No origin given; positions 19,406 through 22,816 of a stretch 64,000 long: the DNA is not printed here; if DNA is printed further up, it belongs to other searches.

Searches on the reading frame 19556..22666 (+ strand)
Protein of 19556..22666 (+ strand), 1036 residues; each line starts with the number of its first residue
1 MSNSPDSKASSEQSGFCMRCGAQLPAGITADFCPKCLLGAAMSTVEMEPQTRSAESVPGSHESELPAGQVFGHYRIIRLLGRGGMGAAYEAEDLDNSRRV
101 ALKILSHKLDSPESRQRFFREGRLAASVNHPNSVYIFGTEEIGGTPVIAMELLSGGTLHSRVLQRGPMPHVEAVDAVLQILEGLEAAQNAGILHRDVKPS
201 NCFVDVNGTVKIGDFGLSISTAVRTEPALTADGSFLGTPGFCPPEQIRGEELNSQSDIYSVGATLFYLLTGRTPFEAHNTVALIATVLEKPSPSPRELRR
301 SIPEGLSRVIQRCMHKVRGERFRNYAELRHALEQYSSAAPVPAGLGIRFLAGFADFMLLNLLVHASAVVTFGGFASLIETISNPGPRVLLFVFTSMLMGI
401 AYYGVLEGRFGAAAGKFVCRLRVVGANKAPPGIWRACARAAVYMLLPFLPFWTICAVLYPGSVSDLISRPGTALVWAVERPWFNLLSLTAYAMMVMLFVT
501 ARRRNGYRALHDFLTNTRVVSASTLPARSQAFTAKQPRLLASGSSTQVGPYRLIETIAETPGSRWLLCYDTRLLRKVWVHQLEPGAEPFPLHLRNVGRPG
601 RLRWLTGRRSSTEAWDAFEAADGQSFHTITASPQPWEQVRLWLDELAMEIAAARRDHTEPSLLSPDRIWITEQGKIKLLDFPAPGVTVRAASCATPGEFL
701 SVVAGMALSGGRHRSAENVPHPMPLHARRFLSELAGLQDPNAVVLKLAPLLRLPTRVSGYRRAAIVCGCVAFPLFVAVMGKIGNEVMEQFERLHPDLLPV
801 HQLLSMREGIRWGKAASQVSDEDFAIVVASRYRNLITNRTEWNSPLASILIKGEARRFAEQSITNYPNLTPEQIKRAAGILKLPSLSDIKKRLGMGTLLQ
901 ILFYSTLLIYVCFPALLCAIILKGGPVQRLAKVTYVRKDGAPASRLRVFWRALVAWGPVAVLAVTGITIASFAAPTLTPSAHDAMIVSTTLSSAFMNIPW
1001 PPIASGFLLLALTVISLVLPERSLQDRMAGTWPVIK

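Call 7: search_protein_families(library=pfam, proteins=[window:19556-22666:+], max_evalue=0.01)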
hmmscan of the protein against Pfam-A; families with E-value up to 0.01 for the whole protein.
window:19556-22666:+ (1036 aa): 4 families
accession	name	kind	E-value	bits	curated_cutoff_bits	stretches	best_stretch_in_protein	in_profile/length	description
PF00069.31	Pkinase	-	6.5e-45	154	31.7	1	74-323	1-253/263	Protein kinase domain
PF07714.23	PK_Tyr_Ser-Thr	-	6.8e-31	107.9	23.1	1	76-322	3-249/258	Protein tyrosine and serine/threonine kinase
PF06271.18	RDD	-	3.9e-16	60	24.1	1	342-515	1-136/137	RDD family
PF13240.11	Zn_Ribbon_1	-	0.0077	16.4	25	0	16-36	1-19/23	zinc-ribbon domain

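Call 8: search_protein_families(library=ncbifam, proteins=[window:19556-22666:+], max_evalue=0.01)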
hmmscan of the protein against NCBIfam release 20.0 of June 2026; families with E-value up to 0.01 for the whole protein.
window:19556-22666:+ (1036 aa): 12 families
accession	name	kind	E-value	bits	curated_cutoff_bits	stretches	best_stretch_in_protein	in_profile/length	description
NF033483.0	PknB_PASTA_kin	equivalog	4.5e-73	247.2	450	1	72-339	7-272/563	Stk1 family PASTA domain-containing Ser/Thr kinase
NF052427.1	StpK7MSMEG_1200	equivalog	4.6e-51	174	900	1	69-338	4-271/601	serine/threonine protein kinase StpK7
NF047741.1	antiphage_MADS6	equivalog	7.4e-38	130.4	460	2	165-337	293-462/612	methylation-associated defense system protein kinase MAD6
NF009651.0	PRK13184.1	equivalog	1.9e-35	122.1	839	1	72-336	2-291/932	serine/threonine-protein kinase PknD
TIGR03903.1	TOMM_kin_cyc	equivalog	2.2e-31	108.6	705.75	1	97-284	3-198/1267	TOMM system kinase/cyclase fusion protein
NF053615.1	SerThrKinAfsKStmc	equivalog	1.1e-23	83.9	1300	1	72-321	13-254/809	protein serine/threonine kinase AfsK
NF038150.1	lanthi_synth_IV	equivalog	1.4e-20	73.2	650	1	64-338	181-459/851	class IV lanthionine synthetase LanL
NF033442.0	BREX_PglW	equivalog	1.4e-17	62.7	990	2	68-206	507-644/1391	BREX system serine/threonine kinase PglW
NF043056.1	T4SS_LegK1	equivalog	2.5e-09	36.3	550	1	187-268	205-283/516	Dot/Icm T4SS effector kinase LegK1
NF038151.1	lanthi_synth_III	equivalog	2.5e-09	36.1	575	1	74-308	222-464/833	class III lanthionine synthetase LanKC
NF058632.1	SerThrKinPrkT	equivalog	0.00046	19.3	280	1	73-206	22-152/322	serine/threonine protein kinase PrkT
NF011463.0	PRK14879.1-4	equivalog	0.0018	17.8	188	1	99-219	46-161/237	Kae1-associated kinase Bud32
